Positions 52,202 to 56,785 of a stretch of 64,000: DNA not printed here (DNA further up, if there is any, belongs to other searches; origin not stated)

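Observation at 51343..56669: Giant double-activase fusion protein apparently co-transcribed with a WYL-domain regulator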

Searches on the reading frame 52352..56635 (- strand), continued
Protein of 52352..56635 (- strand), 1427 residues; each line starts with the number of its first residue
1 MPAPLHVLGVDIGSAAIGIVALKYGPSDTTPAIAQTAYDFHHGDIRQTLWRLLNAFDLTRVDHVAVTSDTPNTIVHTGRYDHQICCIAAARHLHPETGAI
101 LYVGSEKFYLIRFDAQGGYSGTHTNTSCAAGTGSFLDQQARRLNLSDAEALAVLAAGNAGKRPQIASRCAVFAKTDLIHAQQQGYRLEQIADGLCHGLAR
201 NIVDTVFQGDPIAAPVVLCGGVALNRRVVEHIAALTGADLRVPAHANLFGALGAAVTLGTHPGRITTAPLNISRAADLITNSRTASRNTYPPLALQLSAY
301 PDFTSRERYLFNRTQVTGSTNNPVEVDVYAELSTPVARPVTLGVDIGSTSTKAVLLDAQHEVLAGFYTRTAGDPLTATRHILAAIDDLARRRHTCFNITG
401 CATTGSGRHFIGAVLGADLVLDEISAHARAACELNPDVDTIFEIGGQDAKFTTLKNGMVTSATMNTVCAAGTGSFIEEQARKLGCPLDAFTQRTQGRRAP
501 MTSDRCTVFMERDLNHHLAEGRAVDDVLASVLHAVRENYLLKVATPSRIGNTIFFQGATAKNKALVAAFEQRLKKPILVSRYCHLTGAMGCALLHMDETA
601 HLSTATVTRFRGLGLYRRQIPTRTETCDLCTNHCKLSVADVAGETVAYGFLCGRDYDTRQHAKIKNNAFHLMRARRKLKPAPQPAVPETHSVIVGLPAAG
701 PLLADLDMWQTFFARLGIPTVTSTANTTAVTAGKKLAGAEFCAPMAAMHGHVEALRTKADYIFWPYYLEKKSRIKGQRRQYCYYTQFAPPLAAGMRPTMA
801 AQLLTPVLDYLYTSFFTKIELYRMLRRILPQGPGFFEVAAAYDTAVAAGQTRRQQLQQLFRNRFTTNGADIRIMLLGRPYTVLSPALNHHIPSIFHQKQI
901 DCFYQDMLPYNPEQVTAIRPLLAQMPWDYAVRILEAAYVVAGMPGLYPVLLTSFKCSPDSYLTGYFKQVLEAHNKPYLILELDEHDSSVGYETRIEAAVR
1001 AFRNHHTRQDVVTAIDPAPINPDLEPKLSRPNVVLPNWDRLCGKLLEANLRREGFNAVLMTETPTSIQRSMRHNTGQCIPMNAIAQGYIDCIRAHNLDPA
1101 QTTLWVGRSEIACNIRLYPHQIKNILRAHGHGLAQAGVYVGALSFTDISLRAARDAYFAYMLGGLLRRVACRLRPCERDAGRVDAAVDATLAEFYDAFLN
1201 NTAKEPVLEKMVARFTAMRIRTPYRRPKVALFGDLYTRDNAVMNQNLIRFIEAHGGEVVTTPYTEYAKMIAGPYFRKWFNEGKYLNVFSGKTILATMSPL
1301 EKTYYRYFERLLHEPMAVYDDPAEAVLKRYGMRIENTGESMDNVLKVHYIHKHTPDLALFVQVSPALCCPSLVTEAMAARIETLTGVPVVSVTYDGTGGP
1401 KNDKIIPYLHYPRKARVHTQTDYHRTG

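Call 68: search_protein_families(library=pfam, proteins=[L041:4556-7066:+, L168:6720-9413:+, L083:2110-2583:+, L005:9525-9998:+], max_evalue=1)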
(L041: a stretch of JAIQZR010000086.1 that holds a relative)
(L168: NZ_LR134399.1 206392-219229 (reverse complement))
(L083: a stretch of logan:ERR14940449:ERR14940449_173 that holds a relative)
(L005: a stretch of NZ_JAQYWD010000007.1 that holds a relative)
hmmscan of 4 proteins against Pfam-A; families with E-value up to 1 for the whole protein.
L041:4556-7066:+ (837 aa): 1 family
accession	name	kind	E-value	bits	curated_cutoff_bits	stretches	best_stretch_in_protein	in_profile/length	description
PF09989.15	DUF2229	-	1.9e-65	221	29.4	1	102-320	1-218/218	CoA enzyme activase uncharacterised domain (DUF2229)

L168:6720-9413:+ (898 aa): 1 family
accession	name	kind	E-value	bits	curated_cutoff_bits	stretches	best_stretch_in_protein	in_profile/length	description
PF09989.15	DUF2229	-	3.2e-86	288.9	29.4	2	92-309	1-218/218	CoA enzyme activase uncharacterised domain (DUF2229)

L083:2110-2583:+ (157 aa): 2 families
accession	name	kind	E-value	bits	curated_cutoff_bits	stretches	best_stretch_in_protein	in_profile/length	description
PF07362.18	CcdA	-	0.022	15.5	22.4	1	3-43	2-40/71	Post-segregation antitoxin CcdA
PF20300.4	prok_STING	-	0.072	13.5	27.1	1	3-49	37-83/137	Prokaryotic STING domain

L005:9525-9998:+ (157 aa): 0 families

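Call 85: search_protein_families(library=pfam, proteins=[L083:4446-6926:+, L010:11768-14257:+, L020:10919-13375:+, L005:11756-14215:+, L001:9630-12101:+, L031:11726-14293:+, L062:11789-14263:+, L078:11723-14308:+, L119:7792-10323:+, L040:11756-14293:+], max_evalue=1)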
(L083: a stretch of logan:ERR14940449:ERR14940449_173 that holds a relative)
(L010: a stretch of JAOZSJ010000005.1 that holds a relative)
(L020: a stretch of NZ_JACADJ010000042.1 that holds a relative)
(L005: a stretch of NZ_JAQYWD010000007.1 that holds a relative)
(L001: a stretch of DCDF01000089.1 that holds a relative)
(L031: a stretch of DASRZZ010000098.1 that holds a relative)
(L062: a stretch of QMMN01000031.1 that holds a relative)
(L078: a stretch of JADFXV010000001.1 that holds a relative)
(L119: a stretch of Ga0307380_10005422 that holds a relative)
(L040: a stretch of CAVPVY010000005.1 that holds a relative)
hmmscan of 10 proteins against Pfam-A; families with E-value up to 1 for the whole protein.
L083:4446-6926:+ (827 aa): 3 families
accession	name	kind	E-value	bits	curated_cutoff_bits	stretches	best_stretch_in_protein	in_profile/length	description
PF09989.15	DUF2229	-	5.6e-43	147.5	29.4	1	94-307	1-217/218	CoA enzyme activase uncharacterised domain (DUF2229)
PF06050.19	HGD-D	-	0.0034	17.4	28.4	1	350-397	289-337/342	2-hydroxyglutaryl-CoA dehydratase, D-component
PF09384.15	UTP15_C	-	0.32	11.2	33.1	1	234-288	26-80/147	UTP15 C terminal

L010:11768-14257:+ (830 aa): 2 families
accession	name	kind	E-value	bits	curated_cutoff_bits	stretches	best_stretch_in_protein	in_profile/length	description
PF09989.15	DUF2229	-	4.3e-35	121.8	29.4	1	95-309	2-218/218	CoA enzyme activase uncharacterised domain (DUF2229)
PF06050.19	HGD-D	-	0.23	11.4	28.4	0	356-398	294-337/342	2-hydroxyglutaryl-CoA dehydratase, D-component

L020:10919-13375:+ (819 aa): 2 families
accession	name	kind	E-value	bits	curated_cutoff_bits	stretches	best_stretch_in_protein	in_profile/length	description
PF09989.15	DUF2229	-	1.7e-44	152.5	29.4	1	93-303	1-218/218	CoA enzyme activase uncharacterised domain (DUF2229)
PF06050.19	HGD-D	-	0.042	13.9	28.4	0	350-392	294-337/342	2-hydroxyglutaryl-CoA dehydratase, D-component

L005:11756-14215:+ (820 aa): 2 families
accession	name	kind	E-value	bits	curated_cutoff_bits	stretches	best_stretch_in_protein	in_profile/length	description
PF09989.15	DUF2229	-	2.3e-41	142.3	29.4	1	90-304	2-218/218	CoA enzyme activase uncharacterised domain (DUF2229)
PF06050.19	HGD-D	-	0.0019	18.3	28.4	1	346-393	289-337/342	2-hydroxyglutaryl-CoA dehydratase, D-component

L001:9630-12101:+ (824 aa): 2 families
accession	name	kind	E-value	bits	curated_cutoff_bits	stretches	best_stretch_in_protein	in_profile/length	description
PF09989.15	DUF2229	-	2.9e-43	148.5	29.4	1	91-304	1-218/218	CoA enzyme activase uncharacterised domain (DUF2229)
PF06050.19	HGD-D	-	0.24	11.4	28.4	0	348-393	291-337/342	2-hydroxyglutaryl-CoA dehydratase, D-component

L031:11726-14293:+ (856 aa): 3 families
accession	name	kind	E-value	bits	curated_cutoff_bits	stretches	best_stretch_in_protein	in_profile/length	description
PF09989.15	DUF2229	-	1.5e-53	182.1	29.4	1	92-312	2-218/218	CoA enzyme activase uncharacterised domain (DUF2229)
PF06050.19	HGD-D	-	0.0019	18.3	28.4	1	327-402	265-342/342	2-hydroxyglutaryl-CoA dehydratase, D-component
PF01920.25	Prefoldin_2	-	0.12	12.8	27.6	1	687-731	30-74/106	Prefoldin subunit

L062:11789-14263:+ (825 aa): 2 families
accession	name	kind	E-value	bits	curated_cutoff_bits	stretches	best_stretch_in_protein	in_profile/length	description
PF09989.15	DUF2229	-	1.9e-65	220.9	29.4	2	96-312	1-217/218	CoA enzyme activase uncharacterised domain (DUF2229)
PF06050.19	HGD-D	-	1.3e-09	38.5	28.4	2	351-403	287-342/342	2-hydroxyglutaryl-CoA dehydratase, D-component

L078:11723-14308:+ (862 aa): 2 families
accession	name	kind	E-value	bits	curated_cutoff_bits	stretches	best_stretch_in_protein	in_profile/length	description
PF09989.15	DUF2229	-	1.3e-47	162.7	29.4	2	121-333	2-217/218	CoA enzyme activase uncharacterised domain (DUF2229)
PF06050.19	HGD-D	-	1.3e-05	25.4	28.4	1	794-852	281-341/342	2-hydroxyglutaryl-CoA dehydratase, D-component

L119:7792-10323:+ (844 aa): 7 families
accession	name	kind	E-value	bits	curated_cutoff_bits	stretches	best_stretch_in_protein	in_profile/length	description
PF09989.15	DUF2229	-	7.3e-63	212.5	29.4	2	99-317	1-218/218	CoA enzyme activase uncharacterised domain (DUF2229)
PF06050.19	HGD-D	-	1.2e-06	28.7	28.4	2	356-408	287-342/342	2-hydroxyglutaryl-CoA dehydratase, D-component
PF04545.22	Sigma70_r4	-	0.055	13.4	24.1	1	231-255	22-46/50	Sigma-70, region 4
PF13404.12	HTH_AsnC-type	-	0.059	13.6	27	1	229-249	17-37/42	AsnC-type helix-turn-helix domain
PF13412.12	HTH_24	-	0.082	12.9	21.9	1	231-252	19-40/48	Winged helix-turn-helix DNA-binding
PF12802.13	MarR_2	-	0.093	13.3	27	1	230-254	21-45/61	MarR family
PF08279.18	HTH_11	-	0.1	13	25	1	233-252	19-38/55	HTH domain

L040:11756-14293:+ (846 aa): 2 families
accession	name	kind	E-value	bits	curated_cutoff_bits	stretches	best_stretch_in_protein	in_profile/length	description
PF09989.15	DUF2229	-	3e-62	210.5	29.4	1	93-310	1-217/218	CoA enzyme activase uncharacterised domain (DUF2229)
PF16851.10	Stomagen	-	0.23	11.9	27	1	25-46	19-40/50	Stomagen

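Call 90: search_protein_families(library=padloc, proteins=[window:52355-56635:-], max_evalue=0.001)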
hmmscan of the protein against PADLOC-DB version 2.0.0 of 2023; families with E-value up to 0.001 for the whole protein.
window:52355-56635:- (1427 aa): 0 families
